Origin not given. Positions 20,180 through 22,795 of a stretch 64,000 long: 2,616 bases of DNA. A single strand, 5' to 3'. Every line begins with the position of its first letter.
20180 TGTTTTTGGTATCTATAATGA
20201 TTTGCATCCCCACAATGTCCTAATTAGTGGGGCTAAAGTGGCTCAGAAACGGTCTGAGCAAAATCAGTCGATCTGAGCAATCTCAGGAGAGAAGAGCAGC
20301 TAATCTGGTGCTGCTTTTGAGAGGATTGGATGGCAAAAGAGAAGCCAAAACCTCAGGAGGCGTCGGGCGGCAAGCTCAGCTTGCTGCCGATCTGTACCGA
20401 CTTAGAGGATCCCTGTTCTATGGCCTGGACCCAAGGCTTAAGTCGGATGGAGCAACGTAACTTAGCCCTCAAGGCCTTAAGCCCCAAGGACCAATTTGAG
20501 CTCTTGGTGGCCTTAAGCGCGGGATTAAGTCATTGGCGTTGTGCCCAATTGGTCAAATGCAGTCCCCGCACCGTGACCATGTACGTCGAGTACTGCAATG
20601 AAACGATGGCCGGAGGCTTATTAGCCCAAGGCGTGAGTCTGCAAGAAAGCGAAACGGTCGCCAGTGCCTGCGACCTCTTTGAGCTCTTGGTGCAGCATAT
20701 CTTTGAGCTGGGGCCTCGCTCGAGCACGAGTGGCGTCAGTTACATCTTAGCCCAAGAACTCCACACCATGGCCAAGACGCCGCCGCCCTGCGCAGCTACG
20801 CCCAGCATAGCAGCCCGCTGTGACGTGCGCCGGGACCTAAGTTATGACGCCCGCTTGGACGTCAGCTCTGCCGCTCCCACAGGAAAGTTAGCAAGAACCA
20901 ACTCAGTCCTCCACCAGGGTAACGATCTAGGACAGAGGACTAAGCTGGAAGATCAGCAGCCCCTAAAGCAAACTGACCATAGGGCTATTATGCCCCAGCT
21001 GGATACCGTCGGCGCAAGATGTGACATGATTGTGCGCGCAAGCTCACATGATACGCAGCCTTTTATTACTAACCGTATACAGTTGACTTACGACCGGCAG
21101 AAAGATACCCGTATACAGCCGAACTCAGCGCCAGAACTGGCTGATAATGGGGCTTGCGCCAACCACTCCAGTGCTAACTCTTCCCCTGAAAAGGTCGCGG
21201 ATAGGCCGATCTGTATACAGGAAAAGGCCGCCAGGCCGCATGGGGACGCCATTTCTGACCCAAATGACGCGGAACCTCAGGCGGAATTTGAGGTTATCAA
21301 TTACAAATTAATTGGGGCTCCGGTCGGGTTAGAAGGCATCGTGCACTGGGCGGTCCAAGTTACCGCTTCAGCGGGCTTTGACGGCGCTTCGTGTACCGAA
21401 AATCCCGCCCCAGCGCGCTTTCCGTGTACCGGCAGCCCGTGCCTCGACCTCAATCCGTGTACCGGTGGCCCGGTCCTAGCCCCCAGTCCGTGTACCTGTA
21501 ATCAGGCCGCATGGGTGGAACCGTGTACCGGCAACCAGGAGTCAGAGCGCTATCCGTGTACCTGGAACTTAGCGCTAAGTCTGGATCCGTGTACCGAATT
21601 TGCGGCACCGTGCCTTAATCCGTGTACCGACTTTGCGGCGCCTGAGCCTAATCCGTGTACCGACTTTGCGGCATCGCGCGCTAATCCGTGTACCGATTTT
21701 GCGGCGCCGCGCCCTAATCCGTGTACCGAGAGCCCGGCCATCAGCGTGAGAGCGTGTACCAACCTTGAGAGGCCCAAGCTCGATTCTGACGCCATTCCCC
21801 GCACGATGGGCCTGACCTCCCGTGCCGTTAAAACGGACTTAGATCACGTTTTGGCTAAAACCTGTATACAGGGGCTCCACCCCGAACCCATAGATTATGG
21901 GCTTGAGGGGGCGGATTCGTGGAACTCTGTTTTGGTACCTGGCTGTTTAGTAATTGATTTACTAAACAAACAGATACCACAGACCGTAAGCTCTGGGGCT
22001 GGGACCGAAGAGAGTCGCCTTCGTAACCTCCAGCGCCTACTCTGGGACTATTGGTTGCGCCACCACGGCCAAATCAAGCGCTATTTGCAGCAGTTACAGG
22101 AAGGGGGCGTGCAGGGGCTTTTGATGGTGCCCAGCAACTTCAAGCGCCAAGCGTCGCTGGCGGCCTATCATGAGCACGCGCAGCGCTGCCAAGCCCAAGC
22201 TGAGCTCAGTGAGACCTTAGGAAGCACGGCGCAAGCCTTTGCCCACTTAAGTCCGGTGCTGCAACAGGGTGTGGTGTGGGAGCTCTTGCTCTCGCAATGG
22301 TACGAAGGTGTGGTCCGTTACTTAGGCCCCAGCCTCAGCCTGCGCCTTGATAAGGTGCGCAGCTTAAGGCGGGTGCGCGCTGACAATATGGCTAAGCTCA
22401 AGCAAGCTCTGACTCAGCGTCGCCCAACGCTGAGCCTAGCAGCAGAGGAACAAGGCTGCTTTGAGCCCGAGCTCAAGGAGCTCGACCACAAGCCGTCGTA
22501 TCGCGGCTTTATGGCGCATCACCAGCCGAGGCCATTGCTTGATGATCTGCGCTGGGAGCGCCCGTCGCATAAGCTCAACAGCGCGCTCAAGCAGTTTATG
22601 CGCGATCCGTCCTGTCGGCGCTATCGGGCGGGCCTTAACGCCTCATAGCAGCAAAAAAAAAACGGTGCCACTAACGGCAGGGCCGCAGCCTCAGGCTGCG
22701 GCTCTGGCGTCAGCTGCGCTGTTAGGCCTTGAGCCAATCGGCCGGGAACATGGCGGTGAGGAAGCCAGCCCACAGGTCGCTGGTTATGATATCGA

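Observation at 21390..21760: Twelve invariant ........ octamers at exactly 33-bp spacing inside the gene of an HTH protein: iteron-like array embedded in a CDS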

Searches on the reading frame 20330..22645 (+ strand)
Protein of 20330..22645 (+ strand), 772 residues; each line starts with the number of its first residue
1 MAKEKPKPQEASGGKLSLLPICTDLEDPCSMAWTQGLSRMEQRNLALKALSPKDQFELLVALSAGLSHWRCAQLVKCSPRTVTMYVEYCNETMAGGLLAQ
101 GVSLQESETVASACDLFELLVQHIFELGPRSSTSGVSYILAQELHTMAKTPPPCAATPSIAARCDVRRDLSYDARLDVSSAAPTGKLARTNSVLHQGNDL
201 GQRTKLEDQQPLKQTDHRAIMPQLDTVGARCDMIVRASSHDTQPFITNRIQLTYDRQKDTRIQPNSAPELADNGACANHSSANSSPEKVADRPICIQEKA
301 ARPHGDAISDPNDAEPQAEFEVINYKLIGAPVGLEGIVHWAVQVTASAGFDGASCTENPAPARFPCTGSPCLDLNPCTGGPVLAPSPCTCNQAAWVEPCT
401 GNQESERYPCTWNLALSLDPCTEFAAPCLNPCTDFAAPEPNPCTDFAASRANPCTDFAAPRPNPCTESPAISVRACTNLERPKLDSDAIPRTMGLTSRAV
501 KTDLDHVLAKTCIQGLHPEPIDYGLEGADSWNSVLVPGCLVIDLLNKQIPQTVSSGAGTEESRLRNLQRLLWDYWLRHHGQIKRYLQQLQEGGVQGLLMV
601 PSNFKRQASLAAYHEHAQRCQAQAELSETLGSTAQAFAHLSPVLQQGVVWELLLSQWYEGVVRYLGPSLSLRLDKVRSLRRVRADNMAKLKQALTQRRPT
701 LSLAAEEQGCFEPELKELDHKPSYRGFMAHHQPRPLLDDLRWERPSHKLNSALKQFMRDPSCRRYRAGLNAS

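Call 7: search_protein_families(library=pfam, proteins=[window:20330-22645:+], max_evalue=0.1)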
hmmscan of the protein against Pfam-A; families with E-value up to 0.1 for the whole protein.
window:20330-22645:+ (772 aa): 1 family
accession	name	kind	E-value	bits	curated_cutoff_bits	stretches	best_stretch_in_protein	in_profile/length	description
PF00196.25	GerE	-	0.079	13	23.5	0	55-87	7-39/57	Bacterial regulatory proteins, luxR family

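Call 11: find_homologous_proteins(query=window:20330-22645:+, max_evalue=0.001)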
Query window:20330-22645:+ (772 aa): 15 proteins with E <= 0.001 among 8000 candidates.
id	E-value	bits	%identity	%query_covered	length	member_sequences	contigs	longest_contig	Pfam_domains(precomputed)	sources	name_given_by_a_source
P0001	0.0e+0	1794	100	100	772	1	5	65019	-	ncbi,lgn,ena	-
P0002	0.0e+0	1717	96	100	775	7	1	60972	-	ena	-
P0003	0.0e+0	1687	95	100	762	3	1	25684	-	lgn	-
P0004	0.0e+0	1635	91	100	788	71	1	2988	-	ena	-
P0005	0.0e+0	1552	89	100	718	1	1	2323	-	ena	-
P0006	0.0e+0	1539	92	96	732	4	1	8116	-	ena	-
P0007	0.0e+0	1452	78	100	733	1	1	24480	-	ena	-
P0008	0.0e+0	1067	65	100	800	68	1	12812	-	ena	-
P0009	1.1e-282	958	53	100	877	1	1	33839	-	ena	-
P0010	6.8e-268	909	56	100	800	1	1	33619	-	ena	-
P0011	2.4e-249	848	89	55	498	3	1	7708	-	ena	-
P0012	9.6e-91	323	59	19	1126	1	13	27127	-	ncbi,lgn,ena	-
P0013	2.8e-90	322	47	27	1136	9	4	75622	-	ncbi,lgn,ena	-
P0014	1.2e-89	320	59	19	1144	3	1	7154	-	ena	-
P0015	9.8e-89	317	59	19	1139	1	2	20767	-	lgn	-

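Call 14: find_related_loci(query=A1, collection=genome_contigs, flank=10000)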
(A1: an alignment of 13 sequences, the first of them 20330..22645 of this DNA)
Query A1 (772 aa) in genome_contigs; peptide patterns used: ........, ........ (x = any residue, [..] = any of these).
15 stretches matched a pattern; 3 encode a relative of the query (tblastn E <= 1e-3); 3 distinct loci.
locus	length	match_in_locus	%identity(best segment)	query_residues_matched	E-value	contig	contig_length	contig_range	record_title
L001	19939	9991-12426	63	1-772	0e+0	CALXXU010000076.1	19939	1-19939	MAG: uncultured Anaerobiospirillum sp. isolate BRZ_KP__bin38 genome assembly, contig: BRZ_KP__NODE_4071_length_19939_cov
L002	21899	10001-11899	55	17-767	5e-61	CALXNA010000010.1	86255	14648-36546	MAG: uncultured Anaerobiospirillum sp. isolate BRZ_D__bin91 genome assembly, contig: BRZ_D__NODE_478_length_86255_cov_12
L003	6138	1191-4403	59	2-765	3e-46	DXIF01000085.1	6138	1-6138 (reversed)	MAG TPA_asm: Candidatus Anaerobiospirillum stercoravium isolate USASDcec2-551 USASDcec2__C14335_L6138_SAMN08385409, whol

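Call 15: find_encoding_contigs(protein=P0002, flank=6000, max_places=2)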
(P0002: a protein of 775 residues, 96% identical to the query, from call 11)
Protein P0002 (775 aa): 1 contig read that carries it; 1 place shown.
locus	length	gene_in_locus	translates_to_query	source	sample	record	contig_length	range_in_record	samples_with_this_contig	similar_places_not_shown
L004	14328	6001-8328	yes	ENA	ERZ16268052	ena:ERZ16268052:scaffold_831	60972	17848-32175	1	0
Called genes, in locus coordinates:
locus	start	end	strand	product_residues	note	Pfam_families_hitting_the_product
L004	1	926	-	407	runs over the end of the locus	PF20706:GT4-conflict (weak), PF13692:Glyco_trans_1_4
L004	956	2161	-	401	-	PF00534:Glycos_transf_1 (weak), PF13692:Glyco_trans_1_4 (weak)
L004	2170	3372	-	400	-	PF20706:GT4-conflict (faint), PF00534:Glycos_transf_1, PF13692:Glyco_trans_1_4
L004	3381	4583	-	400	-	PF00534:Glycos_transf_1, PF13692:Glyco_trans_1_4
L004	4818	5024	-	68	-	-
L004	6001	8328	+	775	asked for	-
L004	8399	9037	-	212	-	-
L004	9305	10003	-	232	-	-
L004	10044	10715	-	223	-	-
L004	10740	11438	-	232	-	-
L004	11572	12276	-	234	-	-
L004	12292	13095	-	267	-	-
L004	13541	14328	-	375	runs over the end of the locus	PF08468:MTS_N, PF06325:PrmA, PF05175:MTS, PF03602:Cons_hypoth95 (weak), PF08241:Methyltransf_11 (weak), PF08242:Methyltransf_12 (weak), PF13649:Methyltransf_25, PF13847:Methyltransf_31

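Call 16: find_encoding_contigs(protein=P0004, flank=3000, max_places=2)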
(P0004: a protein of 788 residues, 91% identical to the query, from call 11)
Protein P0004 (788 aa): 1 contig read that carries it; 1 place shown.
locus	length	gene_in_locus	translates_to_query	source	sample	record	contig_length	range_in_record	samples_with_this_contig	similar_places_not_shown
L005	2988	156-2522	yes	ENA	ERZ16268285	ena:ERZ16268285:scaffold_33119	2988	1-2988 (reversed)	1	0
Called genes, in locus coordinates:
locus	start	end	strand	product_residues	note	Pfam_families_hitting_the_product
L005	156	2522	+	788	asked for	-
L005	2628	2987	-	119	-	?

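Call 17: find_encoding_contigs(protein=P0008, flank=6000, max_places=2)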
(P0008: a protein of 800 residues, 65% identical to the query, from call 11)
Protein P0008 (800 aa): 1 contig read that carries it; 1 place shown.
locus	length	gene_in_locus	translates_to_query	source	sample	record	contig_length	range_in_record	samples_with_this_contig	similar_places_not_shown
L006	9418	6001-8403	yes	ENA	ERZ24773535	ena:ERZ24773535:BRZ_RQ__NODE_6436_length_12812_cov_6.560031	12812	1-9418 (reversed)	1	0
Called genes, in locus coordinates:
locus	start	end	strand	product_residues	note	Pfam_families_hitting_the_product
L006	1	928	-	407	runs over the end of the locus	PF20706:GT4-conflict (weak), PF13692:Glyco_trans_1_4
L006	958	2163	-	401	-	PF00534:Glycos_transf_1 (weak), PF13692:Glyco_trans_1_4 (weak)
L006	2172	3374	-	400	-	PF00534:Glycos_transf_1, PF13692:Glyco_trans_1_4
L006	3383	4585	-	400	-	PF00534:Glycos_transf_1, PF13692:Glyco_trans_1_4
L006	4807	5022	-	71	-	-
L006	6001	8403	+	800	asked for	-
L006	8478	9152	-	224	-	-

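Call 18: find_encoding_contigs(protein=P0009, flank=6000, max_places=2)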
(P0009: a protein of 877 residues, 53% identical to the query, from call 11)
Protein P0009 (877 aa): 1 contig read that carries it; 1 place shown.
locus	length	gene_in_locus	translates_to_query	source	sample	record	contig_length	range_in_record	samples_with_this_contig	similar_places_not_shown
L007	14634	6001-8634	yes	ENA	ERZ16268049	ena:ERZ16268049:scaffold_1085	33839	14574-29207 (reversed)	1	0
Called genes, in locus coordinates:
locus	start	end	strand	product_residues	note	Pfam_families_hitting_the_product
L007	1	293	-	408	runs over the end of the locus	PF20706:GT4-conflict (weak), PF13692:Glyco_trans_1_4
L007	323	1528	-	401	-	PF00534:Glycos_transf_1 (weak), PF13692:Glyco_trans_1_4 (weak)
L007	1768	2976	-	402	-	PF00534:Glycos_transf_1, PF13692:Glyco_trans_1_4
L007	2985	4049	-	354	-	PF00534:Glycos_transf_1, PF13692:Glyco_trans_1_4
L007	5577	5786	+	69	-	-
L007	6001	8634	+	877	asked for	-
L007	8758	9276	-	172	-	-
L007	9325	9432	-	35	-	-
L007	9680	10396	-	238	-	-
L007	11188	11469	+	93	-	-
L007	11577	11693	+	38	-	-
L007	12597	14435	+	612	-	-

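Call 19: find_encoding_contigs(protein=P0007, flank=3000, max_places=1)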
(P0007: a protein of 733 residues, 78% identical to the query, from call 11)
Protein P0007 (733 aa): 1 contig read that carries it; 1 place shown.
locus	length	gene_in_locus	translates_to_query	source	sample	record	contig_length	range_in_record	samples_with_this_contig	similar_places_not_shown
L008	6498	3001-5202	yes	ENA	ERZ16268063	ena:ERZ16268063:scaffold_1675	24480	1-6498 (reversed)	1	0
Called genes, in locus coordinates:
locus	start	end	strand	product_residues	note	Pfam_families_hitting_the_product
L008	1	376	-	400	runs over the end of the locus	PF20706:GT4-conflict (faint), PF00534:Glycos_transf_1, PF13692:Glyco_trans_1_4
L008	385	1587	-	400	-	PF13692:Glyco_trans_1_4, PF00534:Glycos_transf_1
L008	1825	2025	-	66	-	-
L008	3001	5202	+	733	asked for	-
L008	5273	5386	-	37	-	-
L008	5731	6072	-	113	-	-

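Call 20: find_encoding_contigs(protein=P0003, flank=3000, max_places=1)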
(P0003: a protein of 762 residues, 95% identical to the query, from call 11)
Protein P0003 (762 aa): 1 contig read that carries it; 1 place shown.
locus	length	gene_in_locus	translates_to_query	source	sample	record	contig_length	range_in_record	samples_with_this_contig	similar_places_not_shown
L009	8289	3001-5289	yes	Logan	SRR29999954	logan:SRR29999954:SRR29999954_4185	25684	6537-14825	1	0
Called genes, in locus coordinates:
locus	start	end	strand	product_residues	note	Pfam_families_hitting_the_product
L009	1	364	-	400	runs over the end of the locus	PF20706:GT4-conflict (faint), PF00534:Glycos_transf_1, PF13692:Glyco_trans_1_4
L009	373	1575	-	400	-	PF00534:Glycos_transf_1, PF13692:Glyco_trans_1_4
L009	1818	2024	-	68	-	-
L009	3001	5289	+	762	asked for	-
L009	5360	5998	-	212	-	-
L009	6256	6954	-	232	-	-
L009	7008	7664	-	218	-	-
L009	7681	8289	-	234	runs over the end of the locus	-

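Call 21: find_encoding_contigs(protein=P0013, flank=8000, max_places=2)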
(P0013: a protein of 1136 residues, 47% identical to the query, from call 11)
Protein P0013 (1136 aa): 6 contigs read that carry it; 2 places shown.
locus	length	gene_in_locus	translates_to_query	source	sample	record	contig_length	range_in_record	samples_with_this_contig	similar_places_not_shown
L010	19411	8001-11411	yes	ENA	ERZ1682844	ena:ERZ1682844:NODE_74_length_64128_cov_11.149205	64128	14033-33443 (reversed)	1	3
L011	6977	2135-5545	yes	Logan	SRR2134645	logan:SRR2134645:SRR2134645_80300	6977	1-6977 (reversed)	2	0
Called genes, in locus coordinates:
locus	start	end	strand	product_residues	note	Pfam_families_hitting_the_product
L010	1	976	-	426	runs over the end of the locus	PF00534:Glycos_transf_1 (weak), PF13692:Glyco_trans_1_4 (weak)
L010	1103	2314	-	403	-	PF00534:Glycos_transf_1 (faint), PF13692:Glyco_trans_1_4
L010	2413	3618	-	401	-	PF13692:Glyco_trans_1_4 (weak)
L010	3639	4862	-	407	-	PF00534:Glycos_transf_1, PF13692:Glyco_trans_1_4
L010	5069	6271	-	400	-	PF13692:Glyco_trans_1_4 (weak), PF00534:Glycos_transf_1 (weak)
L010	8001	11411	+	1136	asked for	-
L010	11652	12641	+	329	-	-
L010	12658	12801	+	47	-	-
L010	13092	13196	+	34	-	-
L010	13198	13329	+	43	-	-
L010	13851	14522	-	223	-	-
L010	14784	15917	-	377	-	PF08468:MTS_N, PF06325:PrmA, PF05175:MTS, PF03602:Cons_hypoth95 (weak), PF08242:Methyltransf_12 (weak), PF13649:Methyltransf_25, PF13847:Methyltransf_31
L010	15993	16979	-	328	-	PF00398:RrnaAD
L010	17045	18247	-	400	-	PF04166:PdxA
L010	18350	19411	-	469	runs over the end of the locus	PF13624:SurA_N_3 (weak), PF09312:SurA_N, PF13623:SurA_N_2 (weak), PF13616:Rotamase_3, PF00639:Rotamase, PF13616:Rotamase_3, PF00639:Rotamase, PF13145:Rotamase_2 (weak)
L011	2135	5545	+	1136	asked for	-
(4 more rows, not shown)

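Call 22: find_encoding_contigs(protein=P0012, flank=8000, max_places=2)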
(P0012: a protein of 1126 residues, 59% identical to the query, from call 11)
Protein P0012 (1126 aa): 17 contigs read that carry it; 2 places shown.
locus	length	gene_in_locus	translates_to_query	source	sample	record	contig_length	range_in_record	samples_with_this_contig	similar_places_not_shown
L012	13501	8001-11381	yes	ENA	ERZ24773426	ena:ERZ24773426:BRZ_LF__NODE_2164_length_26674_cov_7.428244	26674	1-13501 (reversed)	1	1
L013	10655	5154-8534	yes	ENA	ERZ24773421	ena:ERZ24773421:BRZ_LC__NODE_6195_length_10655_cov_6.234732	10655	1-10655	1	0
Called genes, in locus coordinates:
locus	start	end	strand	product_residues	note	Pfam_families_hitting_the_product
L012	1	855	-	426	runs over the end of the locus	PF00534:Glycos_transf_1 (weak), PF13692:Glyco_trans_1_4 (weak)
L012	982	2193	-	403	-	PF13692:Glyco_trans_1_4, PF00534:Glycos_transf_1 (faint)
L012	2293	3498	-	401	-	PF13692:Glyco_trans_1_4 (weak)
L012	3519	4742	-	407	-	PF00534:Glycos_transf_1, PF13692:Glyco_trans_1_4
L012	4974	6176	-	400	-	PF13692:Glyco_trans_1_4 (weak), PF00534:Glycos_transf_1 (weak)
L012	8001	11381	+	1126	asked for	-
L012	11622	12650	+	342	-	-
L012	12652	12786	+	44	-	-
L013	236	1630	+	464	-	PF00883:Peptidase_M17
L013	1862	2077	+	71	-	-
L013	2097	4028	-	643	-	PF00665:rve, PF13683:rve_3, PF13333:rve_2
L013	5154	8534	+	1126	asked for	-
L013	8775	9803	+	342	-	-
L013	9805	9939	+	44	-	-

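Call 38: search_protein_families(library=padloc, proteins=[window:20330-22645:+], max_evalue=0.01)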
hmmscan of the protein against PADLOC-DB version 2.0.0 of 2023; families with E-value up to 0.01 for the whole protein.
window:20330-22645:+ (772 aa): 0 families

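Call 40: search_protein_representatives(alignment_id=A1)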
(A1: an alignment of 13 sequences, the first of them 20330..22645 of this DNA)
Query: 13 sequences, 820 profile positions. Proteins with E-value up to 0.001 (for the whole library): 32; up to 1e-10: 11; up to 1e-30: 5. The best 32 are listed.
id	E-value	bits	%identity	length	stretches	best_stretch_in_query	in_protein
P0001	0.0e+00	1479.8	-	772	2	1-713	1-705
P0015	0.0e+00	1151.3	-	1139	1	2-820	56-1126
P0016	3.5e-103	362.9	-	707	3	13-101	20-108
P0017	1.2e-82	294.9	-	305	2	568-703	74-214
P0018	8.6e-61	222.7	-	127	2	752-820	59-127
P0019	6.6e-22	94.1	-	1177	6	388-473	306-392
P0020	1.5e-17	79.7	-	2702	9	351-494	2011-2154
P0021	6.4e-14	67.6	-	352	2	392-502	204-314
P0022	3.9e-13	65.0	-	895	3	352-490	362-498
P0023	1.2e-12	63.4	-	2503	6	359-503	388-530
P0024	1.1e-11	60.3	-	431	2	356-495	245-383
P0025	8.6e-10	54.0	-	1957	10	414-493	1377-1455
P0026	4.7e-09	51.6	-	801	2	357-484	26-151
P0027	2.6e-07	45.8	-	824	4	391-478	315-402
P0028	3.6e-07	45.3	-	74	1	795-820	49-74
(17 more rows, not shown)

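Call 42: predict_structure(alignment_id=A1)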
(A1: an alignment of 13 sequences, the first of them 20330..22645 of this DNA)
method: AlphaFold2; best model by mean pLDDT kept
length: 772 residues; sequences in the alignment: 13
mean_pLDDT: 29.6   pTM: 0.22
mean pLDDT of the five models: 29.6, 28.7, 28.3, 27.4, 26.4
residues with pLDDT >= 90: 0; 70-90: 2; 50-70: 58; < 50: 712
segments of 3 or more residues with pLDDT < 50: 1-26, 63-66, 92-772
pLDDT, mean of each block of 10 residues (from residue 1): 27 23 43 62 64 55 50 61 64 37 31 32 28 25 24 25 22 24 25 23 24 24 22 22 23 23 22 22 25 23 24 25 21 22 21 23 25 24 28 24 24 28 29 29 26 26 26 21 22 21 22 23 22 21 23 27 35 38 41 33 37 37 35 38 38 37 31 28 29 28 23 23 26 28 31 38 32 32
secondary structure, 60 per line:
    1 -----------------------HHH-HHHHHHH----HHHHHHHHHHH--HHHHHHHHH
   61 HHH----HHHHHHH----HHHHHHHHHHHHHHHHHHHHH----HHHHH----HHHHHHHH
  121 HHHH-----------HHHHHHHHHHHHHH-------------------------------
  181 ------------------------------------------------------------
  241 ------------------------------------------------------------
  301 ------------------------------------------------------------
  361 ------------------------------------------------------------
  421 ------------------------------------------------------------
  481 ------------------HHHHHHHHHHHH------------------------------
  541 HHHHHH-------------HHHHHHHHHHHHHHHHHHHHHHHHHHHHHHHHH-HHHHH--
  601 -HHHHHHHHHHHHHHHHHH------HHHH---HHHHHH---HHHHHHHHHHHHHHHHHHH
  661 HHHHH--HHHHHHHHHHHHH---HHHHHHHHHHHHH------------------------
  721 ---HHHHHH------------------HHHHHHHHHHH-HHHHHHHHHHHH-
elements in order (helices of 4 or more, strands of 3 or more residues): H28-34 H39-49 H52-63 H68-74 H79-99 H104-108 H113-124 H136-149 H499-510 H541-546 H560-592 H594-598 H602-619 H626-629 H633-638 H642-665 H668-680 H684-696 H724-729 H748-758 H760-771
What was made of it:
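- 20330..22648 (+): Gene X: 772-aa ORF of an orphan family restricted to Anaerobiospirillum. It has conserved N- and C-terminal domains and a long unconstrained middle region (aa 151-555). The AF2 model has no structure for aa 150-540 (call 42).
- AF2 predicts no structure for the linker (call 42).
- Tried and rejected: The full-length AF2 model is unusable (pLDDT 29.6, call 42).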

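Call 43: find_encoding_contigs(protein=P0016, flank=8000, max_places=2)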
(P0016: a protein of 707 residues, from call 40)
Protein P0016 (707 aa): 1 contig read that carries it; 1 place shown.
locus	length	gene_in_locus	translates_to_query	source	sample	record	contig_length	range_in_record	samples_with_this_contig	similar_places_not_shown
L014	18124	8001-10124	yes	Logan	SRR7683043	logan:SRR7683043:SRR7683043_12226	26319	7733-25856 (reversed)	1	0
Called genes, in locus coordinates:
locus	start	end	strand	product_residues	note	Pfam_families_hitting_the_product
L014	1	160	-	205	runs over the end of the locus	-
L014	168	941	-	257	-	-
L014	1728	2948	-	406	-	PF20706:GT4-conflict (faint), PF13692:Glyco_trans_1_4 (weak)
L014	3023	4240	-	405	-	PF13439:Glyco_transf_4 (faint), PF00534:Glycos_transf_1 (weak), PF13692:Glyco_trans_1_4 (weak)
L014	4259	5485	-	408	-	PF00534:Glycos_transf_1, PF13692:Glyco_trans_1_4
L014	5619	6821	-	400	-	PF13692:Glyco_trans_1_4 (weak)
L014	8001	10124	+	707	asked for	-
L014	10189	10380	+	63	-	-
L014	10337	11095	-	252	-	-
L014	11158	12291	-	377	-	PF08468:MTS_N, PF06325:PrmA, PF05175:MTS, PF03602:Cons_hypoth95 (weak), PF08242:Methyltransf_12 (weak), PF13649:Methyltransf_25, PF13847:Methyltransf_31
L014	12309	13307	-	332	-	PF00398:RrnaAD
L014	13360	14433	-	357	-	PF04166:PdxA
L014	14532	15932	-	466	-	PF13624:SurA_N_3 (weak), PF13623:SurA_N_2 (weak), PF09312:SurA_N, PF13616:Rotamase_3, PF00639:Rotamase, PF00639:Rotamase, PF13616:Rotamase_3, PF13145:Rotamase_2, +1 more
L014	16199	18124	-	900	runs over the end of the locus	PF03968:LptD_N, PF04453:LptD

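Call 75: search_dna_similar(query=window:20330-22645:+, collection=plasmids, mode=protein, max_evalue=0.001, max_rows=10)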
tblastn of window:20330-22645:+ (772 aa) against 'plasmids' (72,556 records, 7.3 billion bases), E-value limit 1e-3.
No match.
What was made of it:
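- Closest known: Centromere-like repeat arrays. Different: The locus is not on a plasmid (call 75).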
